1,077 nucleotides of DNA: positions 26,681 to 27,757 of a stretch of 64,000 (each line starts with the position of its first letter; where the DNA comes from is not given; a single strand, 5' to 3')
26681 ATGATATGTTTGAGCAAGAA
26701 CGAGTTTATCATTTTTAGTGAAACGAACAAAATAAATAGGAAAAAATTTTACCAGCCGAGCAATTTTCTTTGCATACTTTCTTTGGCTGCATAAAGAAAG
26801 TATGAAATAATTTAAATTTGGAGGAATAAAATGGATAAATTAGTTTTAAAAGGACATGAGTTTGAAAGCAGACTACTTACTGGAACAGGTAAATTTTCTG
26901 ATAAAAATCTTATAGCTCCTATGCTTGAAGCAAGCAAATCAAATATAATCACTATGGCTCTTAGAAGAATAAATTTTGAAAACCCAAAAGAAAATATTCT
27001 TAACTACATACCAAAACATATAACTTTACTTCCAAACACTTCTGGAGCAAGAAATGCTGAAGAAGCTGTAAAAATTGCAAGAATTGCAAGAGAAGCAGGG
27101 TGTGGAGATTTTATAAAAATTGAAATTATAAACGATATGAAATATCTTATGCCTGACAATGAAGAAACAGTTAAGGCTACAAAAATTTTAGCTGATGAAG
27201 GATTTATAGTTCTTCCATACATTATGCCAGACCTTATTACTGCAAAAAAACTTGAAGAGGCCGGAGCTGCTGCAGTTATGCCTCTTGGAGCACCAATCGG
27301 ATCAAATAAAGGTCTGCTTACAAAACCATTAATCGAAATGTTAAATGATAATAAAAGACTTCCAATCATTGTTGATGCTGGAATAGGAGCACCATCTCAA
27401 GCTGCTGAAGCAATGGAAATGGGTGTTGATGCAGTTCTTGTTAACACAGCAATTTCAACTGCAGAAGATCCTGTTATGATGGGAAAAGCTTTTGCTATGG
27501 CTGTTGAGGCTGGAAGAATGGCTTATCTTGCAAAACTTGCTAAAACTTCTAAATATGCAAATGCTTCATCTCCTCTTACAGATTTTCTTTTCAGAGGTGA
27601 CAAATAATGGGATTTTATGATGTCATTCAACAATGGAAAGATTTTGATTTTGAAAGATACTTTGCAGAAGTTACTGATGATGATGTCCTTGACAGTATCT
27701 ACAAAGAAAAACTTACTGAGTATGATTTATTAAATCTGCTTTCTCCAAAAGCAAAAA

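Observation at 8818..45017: Family of about 130-155 bp structured MITE-like intergenic repeats: five copies in 64 kb, with covariation in the central hairpin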

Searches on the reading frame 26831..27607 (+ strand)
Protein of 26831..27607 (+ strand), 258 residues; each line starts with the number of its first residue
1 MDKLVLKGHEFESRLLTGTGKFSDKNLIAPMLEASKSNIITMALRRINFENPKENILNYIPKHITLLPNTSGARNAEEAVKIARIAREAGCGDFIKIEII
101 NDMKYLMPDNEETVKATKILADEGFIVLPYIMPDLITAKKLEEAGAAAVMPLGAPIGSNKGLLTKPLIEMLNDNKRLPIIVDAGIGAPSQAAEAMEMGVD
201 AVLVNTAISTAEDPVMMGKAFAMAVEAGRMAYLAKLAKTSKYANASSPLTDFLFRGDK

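Call 42: find_encoding_contigs(protein=window:26831-27607:+, flank=1200, max_places=10)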
Protein window:26831-27607:+ (258 aa): 24 contigs read that carry it; 10 places shown.
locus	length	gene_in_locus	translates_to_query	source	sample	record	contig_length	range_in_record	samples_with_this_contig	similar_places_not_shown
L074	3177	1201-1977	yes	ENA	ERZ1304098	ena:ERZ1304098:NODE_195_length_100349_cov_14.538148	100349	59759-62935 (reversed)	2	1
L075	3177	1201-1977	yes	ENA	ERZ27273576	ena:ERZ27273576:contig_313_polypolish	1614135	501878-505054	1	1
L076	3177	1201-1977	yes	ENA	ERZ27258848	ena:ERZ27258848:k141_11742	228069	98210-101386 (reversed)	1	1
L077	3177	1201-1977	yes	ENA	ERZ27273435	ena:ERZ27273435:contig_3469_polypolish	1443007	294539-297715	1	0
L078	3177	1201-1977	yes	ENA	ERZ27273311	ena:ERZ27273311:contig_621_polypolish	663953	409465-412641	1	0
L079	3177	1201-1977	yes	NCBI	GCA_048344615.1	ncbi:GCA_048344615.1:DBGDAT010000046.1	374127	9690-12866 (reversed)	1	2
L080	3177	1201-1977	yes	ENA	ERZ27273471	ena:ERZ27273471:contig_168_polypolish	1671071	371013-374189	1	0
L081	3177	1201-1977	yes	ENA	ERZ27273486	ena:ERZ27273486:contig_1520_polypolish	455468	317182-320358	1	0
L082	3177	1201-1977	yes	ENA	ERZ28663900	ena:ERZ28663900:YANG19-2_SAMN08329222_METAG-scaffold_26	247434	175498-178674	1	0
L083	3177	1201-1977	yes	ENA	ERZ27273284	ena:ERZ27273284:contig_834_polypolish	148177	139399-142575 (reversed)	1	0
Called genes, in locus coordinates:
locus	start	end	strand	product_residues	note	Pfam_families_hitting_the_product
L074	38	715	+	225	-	PF03070:TENA_THI-4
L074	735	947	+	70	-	PF02597:ThiS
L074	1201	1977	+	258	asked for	PF05690:ThiG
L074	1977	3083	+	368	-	PF04055:Radical_SAM, PF06968:BATS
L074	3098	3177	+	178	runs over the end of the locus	PF00899:ThiF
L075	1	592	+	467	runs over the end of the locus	PF03349:Toluene_X, PF13505:OMP_b-brl (weak)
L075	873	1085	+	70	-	PF02597:ThiS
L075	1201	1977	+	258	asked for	PF05690:ThiG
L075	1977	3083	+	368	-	PF04055:Radical_SAM, PF06968:BATS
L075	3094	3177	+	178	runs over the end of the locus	PF00899:ThiF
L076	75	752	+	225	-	PF03070:TENA_THI-4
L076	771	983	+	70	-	PF02597:ThiS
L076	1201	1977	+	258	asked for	PF05690:ThiG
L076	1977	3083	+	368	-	PF04055:Radical_SAM, PF06968:BATS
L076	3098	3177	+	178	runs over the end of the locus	PF00899:ThiF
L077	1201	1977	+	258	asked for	PF05690:ThiG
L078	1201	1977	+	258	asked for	PF05690:ThiG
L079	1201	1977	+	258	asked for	PF05690:ThiG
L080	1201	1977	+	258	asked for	PF05690:ThiG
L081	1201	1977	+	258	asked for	PF05690:ThiG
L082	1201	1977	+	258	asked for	PF05690:ThiG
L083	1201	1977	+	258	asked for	PF05690:ThiG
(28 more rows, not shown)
